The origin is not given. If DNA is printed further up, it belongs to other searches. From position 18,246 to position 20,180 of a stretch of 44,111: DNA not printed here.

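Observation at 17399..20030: Translationally coupled GHKL ATPase + Zn-ribbon/Toprim protein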

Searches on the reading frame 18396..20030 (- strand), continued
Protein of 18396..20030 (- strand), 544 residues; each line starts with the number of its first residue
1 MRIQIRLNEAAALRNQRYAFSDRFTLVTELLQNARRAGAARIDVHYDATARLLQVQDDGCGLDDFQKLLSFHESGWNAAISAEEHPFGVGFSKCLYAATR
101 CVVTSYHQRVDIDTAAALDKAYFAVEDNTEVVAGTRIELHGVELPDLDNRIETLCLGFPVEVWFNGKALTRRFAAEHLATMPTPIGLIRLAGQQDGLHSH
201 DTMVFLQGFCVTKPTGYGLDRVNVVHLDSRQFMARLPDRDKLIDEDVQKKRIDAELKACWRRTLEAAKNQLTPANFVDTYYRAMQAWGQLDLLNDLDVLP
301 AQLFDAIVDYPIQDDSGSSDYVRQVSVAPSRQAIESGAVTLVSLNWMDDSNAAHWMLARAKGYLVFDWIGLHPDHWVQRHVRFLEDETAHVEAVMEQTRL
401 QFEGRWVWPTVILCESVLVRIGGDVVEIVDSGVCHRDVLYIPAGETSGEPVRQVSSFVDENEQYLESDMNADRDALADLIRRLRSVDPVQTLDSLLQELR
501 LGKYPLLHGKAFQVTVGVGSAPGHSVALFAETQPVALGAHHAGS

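Call 40: fold_search(model_id=the predicted structure, library=pdb)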
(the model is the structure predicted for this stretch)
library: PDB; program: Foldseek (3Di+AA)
matches with E <= 10: 730; with E <= 0.001: 537
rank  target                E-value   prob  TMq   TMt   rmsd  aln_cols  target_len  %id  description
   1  5tvw_B                3.0e-14  1.00  0.48  0.44  10.5       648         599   14  Crystal structure of mitochondrial Hsp90 (TRAP1) with ATP in absence of Mg, hemi-hydrolyzed (released 2018-03-14)
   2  5tvw_A                3.3e-14  1.00  0.39  0.37   8.6       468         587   14  Crystal structure of mitochondrial Hsp90 (TRAP1) with ATP in absence of Mg, hemi-hydrolyzed (released 2018-03-14)
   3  7exp_B                3.7e-14  1.00  0.49  0.45  10.3       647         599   13  Crystal structure of zebrafish TRAP1 with AMPPNP and MitoQ (released 2022-01-05)
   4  6d14_A                4.2e-14  1.00  0.38  0.36   8.7       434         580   14  Zebrafish TRAP1 bound to AMPPNP and calcium in the asymmetric closed state (released 2018-04-25)
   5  5tth_B                5.3e-14  1.00  0.44  0.40  13.1       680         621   12  Heterodimeric SpyCatcher/SpyTag-fused zebrafish TRAP1 in ATP/ADP-hybrid state (released 2017-08-23)
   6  4ipe_B                7.0e-14  1.00  0.48  0.45  10.8       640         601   13  Crystal structure of mitochondrial Hsp90 (TRAP1) with AMPPNP (released 2014-01-22)
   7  4j0b_B                1.2e-13  1.00  0.47  0.43  11.1       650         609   14  Structure of mitochondrial Hsp90 (TRAP1) with ADP-BeF3 (released 2014-01-22)
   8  5hph_A                1.3e-13  1.00  0.42  0.46   8.2       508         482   12  Structure of TRAP1 fragment (released 2016-08-10)
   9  5tth_A                1.5e-13  1.00  0.43  0.36  11.8       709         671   12  Heterodimeric SpyCatcher/SpyTag-fused zebrafish TRAP1 in ATP/ADP-hybrid state (released 2017-08-23)
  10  7exp_A                1.8e-13  1.00  0.40  0.39   9.0       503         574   13  Crystal structure of zebrafish TRAP1 with AMPPNP and MitoQ (released 2022-01-05)
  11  4ivg                  2.1e-13  1.00  0.42  0.47   8.4       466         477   14  Crystal structure of mitochondrial Hsp90 (TRAP1) NTD-Middle domain dimer with AMPPNP (released 2014-01-22)
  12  5hph_B                2.2e-13  1.00  0.43  0.47   8.6       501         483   14  Structure of TRAP1 fragment (released 2016-08-10)
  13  4iyn_A                2.3e-13  1.00  0.45  0.41  11.3       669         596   13  Structure of mitochondrial Hsp90 (TRAP1) with ADP-ALF4- (released 2014-01-22)
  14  6xg6_A                2.6e-13  1.00  0.40  0.36   8.7       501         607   14  Full-length human mitochondrial Hsp90 (TRAP1) with ADP-BeF3 (released 2020-09-30)
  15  6d14_B                3.1e-13  1.00  0.43  0.39   7.9       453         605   14  Zebrafish TRAP1 bound to AMPPNP and calcium in the asymmetric closed state (released 2018-04-25)
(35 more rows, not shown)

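Call 46: search_solved_structures(query=A3, max_evalue=1, show_alignments=0)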
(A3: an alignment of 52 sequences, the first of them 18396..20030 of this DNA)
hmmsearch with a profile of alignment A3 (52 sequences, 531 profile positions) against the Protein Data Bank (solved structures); distinct sequences matched with E-value up to 1: 160 (the best 60 are shown).
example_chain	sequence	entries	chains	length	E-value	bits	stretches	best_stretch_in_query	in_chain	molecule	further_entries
3h80_A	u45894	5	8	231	2.2e-07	33.2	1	42-146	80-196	Heat shock protein 83-1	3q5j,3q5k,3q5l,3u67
1b63_A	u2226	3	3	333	3.2e-07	32.7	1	25-155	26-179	MUTL | DNA mismatch repair protein mutL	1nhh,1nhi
1bkn_A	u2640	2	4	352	3.6e-07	32.5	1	26-155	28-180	MUTL | DNA mismatch repair protein MutL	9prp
1b62_A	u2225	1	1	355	3.7e-07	32.5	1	25-155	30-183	PROTEIN (MUTL)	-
1nhj_A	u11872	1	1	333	6.3e-07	31.7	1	25-141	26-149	DNA mismatch repair protein mutL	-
7p8v_A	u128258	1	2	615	1.1e-06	30.9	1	26-143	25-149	DNA mismatch repair protein MutL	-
3o6o_A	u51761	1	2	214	1.2e-06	30.8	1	42-146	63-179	Heat shock protein 83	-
3omu_A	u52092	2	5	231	1.4e-06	30.5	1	42-146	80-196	Heat shock protein 83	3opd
7aib_C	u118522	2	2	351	7.1e-06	28.2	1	25-72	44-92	DNA mismatch repair protein MutL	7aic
5akb_C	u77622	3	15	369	7.8e-06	28.1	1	26-71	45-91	DNA MISMATCH REPAIR PROTEIN MUTL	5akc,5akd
4gqt_A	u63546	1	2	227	5.6e-05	25.3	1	43-166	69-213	Heat shock protein 90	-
1ea6_A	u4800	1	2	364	6e-05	25.2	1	26-143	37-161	PMS1 PROTEIN HOMOLOG 2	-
1h7s_A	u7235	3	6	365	6e-05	25.2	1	26-143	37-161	PMS1 PROTEIN HOMOLOG 2 | MISMATCH REPAIR ENDONUCLEASE PMS2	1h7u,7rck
7rcb_A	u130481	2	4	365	6e-05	25.2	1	26-143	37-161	Mismatch repair endonuclease PMS2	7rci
9s89_A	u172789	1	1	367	6.1e-05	25.2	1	26-143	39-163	Mismatch repair endonuclease PMS2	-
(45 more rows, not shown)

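Call 60: fold_search(model_id=the predicted structure, library=viral)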
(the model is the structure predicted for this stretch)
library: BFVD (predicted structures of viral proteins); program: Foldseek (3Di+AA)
matches with E <= 10: 256; with E <= 0.001: 56
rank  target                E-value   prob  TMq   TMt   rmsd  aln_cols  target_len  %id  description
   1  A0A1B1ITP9            6.3e-12  1.00  0.36  0.45   8.3       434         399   14  (no name in the UniProt tables at hand)
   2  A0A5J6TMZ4            7.0e-12  1.00  0.39  0.31  11.8       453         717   14  (no name in the UniProt tables at hand)
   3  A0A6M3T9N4            8.4e-12  1.00  0.40  0.35  10.2       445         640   13  RIIA-like protein [Streptomyces phage Bmoc]
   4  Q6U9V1                3.9e-11  1.00  0.37  0.29  19.2       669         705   11  RIIA protector from prophage-induced early lysis [Aeromonas phage 44RR2.8t]
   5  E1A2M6                4.6e-11  1.00  0.37  0.29  16.6       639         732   12  Membrane integrity protector [Aeromonas phage phiAS5]
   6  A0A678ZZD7            7.3e-11  1.00  0.40  0.29  15.0       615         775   10  RIIA lysis inhibitor [Pectobacterium phage Arno18]
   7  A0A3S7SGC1            2.9e-10  1.00  0.35  0.24  10.8       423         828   15  (no name in the UniProt tables at hand)
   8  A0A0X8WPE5            4.6e-10  1.00  0.41  0.30  14.1       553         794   12  (no name in the UniProt tables at hand)
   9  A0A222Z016            5.4e-10  1.00  0.36  0.32  17.9       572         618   12  RIIA lysis inhibitor [Salmonella phage ST11]
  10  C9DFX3                2.0e-09  1.00  0.37  0.22   6.8       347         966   15  RIIA [Delftia phage PhiW-14]
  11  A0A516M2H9            2.0e-09  1.00  0.36  0.29  10.2       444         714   12  (no name in the UniProt tables at hand)
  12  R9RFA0                4.2e-09  1.00  0.38  0.31  12.2       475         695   12  (no name in the UniProt tables at hand)
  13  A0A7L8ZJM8            6.0e-09  1.00  0.31  0.33  13.7       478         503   11  DNA topoisomerase (ATP-hydrolyzing) [Campylobacter phage F379]
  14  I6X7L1                9.4e-09  1.00  0.35  0.27   7.4       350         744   12  RIIa protector from prophage-induced early lysis [Aeromonas phage CC2]
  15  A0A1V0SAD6            9.4e-09  1.00  0.42  0.35   9.1       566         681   11  Heat shock protein 83 kDa [Catovirus CTV1]
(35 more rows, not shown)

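Call 61: find_encoding_contigs(protein=P0188, flank=10000, max_places=1)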
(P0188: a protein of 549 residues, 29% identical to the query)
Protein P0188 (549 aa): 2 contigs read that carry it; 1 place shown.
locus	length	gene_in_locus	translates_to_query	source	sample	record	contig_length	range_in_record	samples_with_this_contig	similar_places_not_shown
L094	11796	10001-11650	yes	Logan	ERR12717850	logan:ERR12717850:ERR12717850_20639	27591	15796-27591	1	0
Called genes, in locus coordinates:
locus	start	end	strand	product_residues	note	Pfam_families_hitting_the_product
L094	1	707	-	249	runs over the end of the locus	-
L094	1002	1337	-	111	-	-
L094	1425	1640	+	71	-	-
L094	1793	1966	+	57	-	-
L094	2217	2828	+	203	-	-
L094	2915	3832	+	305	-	-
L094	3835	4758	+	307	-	PF12705:PDDEXK_1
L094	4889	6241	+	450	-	PF27227:Endonuc-like_C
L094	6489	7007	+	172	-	-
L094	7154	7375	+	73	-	-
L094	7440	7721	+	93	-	-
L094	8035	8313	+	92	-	-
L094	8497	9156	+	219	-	-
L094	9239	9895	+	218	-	-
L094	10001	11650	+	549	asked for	PF13589:HATPase_c_3 (weak)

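Call 62: find_encoding_contigs(protein=P0189, flank=10000, max_places=1)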
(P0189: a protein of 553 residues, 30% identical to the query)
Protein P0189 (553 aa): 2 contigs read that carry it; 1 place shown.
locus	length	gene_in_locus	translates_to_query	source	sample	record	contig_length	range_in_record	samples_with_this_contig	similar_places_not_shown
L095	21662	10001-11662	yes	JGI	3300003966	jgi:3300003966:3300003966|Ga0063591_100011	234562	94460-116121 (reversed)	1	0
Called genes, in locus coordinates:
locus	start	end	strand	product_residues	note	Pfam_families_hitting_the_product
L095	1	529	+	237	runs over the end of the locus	PF25735:Phage_L5_gp82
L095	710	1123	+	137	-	-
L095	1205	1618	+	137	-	-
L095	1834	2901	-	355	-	PF25164:CoiA_N (weak)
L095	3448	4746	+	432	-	PF13657:Couple_hipA, PF07804:HipA_C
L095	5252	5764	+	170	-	-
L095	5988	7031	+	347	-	-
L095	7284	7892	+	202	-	PF19419:DUF5983 (faint)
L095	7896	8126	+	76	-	-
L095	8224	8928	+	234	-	-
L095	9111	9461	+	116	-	-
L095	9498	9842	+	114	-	-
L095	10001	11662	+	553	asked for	PF13589:HATPase_c_3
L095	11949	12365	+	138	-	-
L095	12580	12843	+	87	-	-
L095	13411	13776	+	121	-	-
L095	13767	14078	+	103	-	-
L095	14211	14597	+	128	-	-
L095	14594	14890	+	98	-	-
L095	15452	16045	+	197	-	-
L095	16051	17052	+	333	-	-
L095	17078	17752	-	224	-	PF01464:SLT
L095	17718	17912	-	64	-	-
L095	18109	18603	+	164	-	PF10671:TcpQ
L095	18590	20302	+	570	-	PF00263:Secretin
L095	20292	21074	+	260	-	-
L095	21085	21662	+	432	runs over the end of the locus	-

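Call 63: find_encoding_contigs(protein=P0192, flank=10000, max_places=1)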
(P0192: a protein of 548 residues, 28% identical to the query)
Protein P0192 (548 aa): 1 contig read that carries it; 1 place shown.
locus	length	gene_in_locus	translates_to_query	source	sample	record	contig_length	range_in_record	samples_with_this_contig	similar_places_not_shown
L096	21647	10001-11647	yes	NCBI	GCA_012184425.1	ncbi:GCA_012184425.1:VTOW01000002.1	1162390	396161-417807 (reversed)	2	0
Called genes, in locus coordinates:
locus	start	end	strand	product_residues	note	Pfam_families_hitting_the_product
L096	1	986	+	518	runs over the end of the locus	PF18897:Gp3-like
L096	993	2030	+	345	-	PF01807:Zn_ribbon_DnaG, PF13155:Toprim_2, PF13362:Toprim_3 (weak)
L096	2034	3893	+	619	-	PF00580:UvrD-helicase, PF01443:Viral_helicase1 (faint), PF13086:AAA_11 (weak), PF13245:AAA_19, PF13361:UvrD_C, PF13538:UvrD_C_2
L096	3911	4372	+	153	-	-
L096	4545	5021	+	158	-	PF09722:Xre_MbcA_ParS_C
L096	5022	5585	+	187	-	PF08808:RES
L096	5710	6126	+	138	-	PF04002:RadC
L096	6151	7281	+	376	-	-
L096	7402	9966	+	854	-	-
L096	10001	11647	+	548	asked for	PF13589:HATPase_c_3 (weak)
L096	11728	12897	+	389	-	-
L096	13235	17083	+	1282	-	-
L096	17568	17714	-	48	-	-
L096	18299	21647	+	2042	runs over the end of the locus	PF05057:DUF676 (weak), PF07819:PGAP1 (weak), PF00041:fn3, PF19190:BACON_2, PF13205:Big_5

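Call 84: search_protein_representatives(alignment_id=A3)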
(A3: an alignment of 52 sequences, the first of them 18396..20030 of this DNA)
Query: 52 sequences, 531 profile positions. Proteins with E-value up to 0.001 (for the whole library): 3411; up to 1e-10: 2325; up to 1e-30: 831. The best 150 are listed.
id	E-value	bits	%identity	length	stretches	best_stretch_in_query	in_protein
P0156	1.1e-218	743.7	-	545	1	2-528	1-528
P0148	1.1e-213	727.3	-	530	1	2-530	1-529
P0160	3.9e-211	718.8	-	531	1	3-530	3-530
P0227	1.5e-203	693.8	-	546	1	2-530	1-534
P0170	9.1e-203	691.2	-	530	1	1-527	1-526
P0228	6.8e-202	688.4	-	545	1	2-530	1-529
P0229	5.1e-198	675.6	-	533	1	2-530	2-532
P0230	1.2e-196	671.0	-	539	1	2-524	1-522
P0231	1.4e-194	664.2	-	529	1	2-529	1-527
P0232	2.6e-191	653.4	-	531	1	2-528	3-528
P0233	6.0e-189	645.6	-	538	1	2-530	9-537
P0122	3.5e-188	643.1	-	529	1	2-530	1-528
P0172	7.3e-187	638.7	-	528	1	2-530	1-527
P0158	2.0e-186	637.3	-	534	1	2-529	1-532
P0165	1.3e-185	634.6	-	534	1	2-530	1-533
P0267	1.1e-136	473.1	-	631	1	2-519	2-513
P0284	1.1e-132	459.9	-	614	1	3-529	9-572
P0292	3.1e-130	451.9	-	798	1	1-522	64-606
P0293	8.1e-130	450.5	-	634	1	3-527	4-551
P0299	1.7e-126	439.5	-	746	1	2-520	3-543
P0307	1.6e-124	433.1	-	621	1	6-523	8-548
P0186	3.3e-124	432.0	-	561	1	3-526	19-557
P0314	2.3e-123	429.2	-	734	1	1-521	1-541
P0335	6.1e-121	421.2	-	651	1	2-524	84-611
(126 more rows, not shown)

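Call 85: search_protein_families(library=pfam, proteins=[P0292, P0299, P0314, P0335, P0267, P0293, P0307, P0284], max_evalue=0.01)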
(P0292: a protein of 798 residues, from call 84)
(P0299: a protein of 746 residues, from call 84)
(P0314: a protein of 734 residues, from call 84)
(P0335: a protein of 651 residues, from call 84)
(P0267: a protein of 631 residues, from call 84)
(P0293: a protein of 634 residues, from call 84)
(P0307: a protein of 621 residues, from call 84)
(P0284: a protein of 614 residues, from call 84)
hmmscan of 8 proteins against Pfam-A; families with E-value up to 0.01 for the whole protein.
P0292 (798 aa): 2 families
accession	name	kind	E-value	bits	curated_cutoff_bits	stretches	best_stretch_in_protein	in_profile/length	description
PF13589.12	HATPase_c_3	-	1.4e-08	35.3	25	1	88-170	4-93/137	Histidine kinase-, DNA gyrase B-, and HSP90-like ATPase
PF25794.1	SACS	-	0.00083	19.7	32.8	1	74-115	5-45/247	Sacsin domain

P0299 (746 aa): 2 families
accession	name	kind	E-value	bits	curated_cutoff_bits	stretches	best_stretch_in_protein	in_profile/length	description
PF13589.12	HATPase_c_3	-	3.1e-06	27.7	25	1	28-110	6-95/137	Histidine kinase-, DNA gyrase B-, and HSP90-like ATPase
PF25794.1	SACS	-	0.00027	21.3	32.8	0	15-52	8-44/247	Sacsin domain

P0314 (734 aa): 3 families
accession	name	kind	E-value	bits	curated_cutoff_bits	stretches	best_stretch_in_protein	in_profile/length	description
PF13589.12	HATPase_c_3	-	3.6e-07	30.7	25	1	25-111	4-97/137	Histidine kinase-, DNA gyrase B-, and HSP90-like ATPase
PF25794.1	SACS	-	3.2e-05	24.3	32.8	1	14-53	8-46/247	Sacsin domain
PF02518.31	HATPase_c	-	0.0038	18.1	26.4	0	28-139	10-105/111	Histidine kinase-, DNA gyrase B-, and HSP90-like ATPase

P0335 (651 aa): 2 families
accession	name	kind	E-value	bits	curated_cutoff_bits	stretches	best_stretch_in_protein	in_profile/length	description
PF13589.12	HATPase_c_3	-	5.2e-08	33.4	25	1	106-202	3-106/137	Histidine kinase-, DNA gyrase B-, and HSP90-like ATPase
PF02518.31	HATPase_c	-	0.0006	20.7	26.4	1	108-188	8-89/111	Histidine kinase-, DNA gyrase B-, and HSP90-like ATPase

P0267 (631 aa): 1 family
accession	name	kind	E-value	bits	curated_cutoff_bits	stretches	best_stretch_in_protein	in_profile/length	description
PF13589.12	HATPase_c_3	-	1.8e-07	31.7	25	1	26-108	5-96/137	Histidine kinase-, DNA gyrase B-, and HSP90-like ATPase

P0293 (634 aa): 2 families
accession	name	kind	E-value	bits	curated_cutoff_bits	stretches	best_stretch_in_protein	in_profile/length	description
PF13589.12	HATPase_c_3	-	6.6e-09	36.3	25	1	26-112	4-97/137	Histidine kinase-, DNA gyrase B-, and HSP90-like ATPase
PF02518.31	HATPase_c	-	0.0018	19.1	26.4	1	27-87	8-71/111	Histidine kinase-, DNA gyrase B-, and HSP90-like ATPase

P0307 (621 aa): 2 families
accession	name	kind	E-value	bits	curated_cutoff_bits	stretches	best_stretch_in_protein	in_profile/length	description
PF13589.12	HATPase_c_3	-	0.00017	22.1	25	1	28-110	4-93/137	Histidine kinase-, DNA gyrase B-, and HSP90-like ATPase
PF25794.1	SACS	-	0.0029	17.9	32.8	1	23-54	14-44/247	Sacsin domain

P0284 (614 aa): 3 families
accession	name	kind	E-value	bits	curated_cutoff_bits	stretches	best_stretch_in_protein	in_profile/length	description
PF13589.12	HATPase_c_3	-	4.6e-09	36.8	25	1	30-115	3-95/137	Histidine kinase-, DNA gyrase B-, and HSP90-like ATPase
PF02518.31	HATPase_c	-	0.0011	19.8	26.4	1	32-101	8-80/111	Histidine kinase-, DNA gyrase B-, and HSP90-like ATPase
PF25794.1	SACS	-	0.0045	17.2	32.8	0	20-57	8-44/247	Sacsin domain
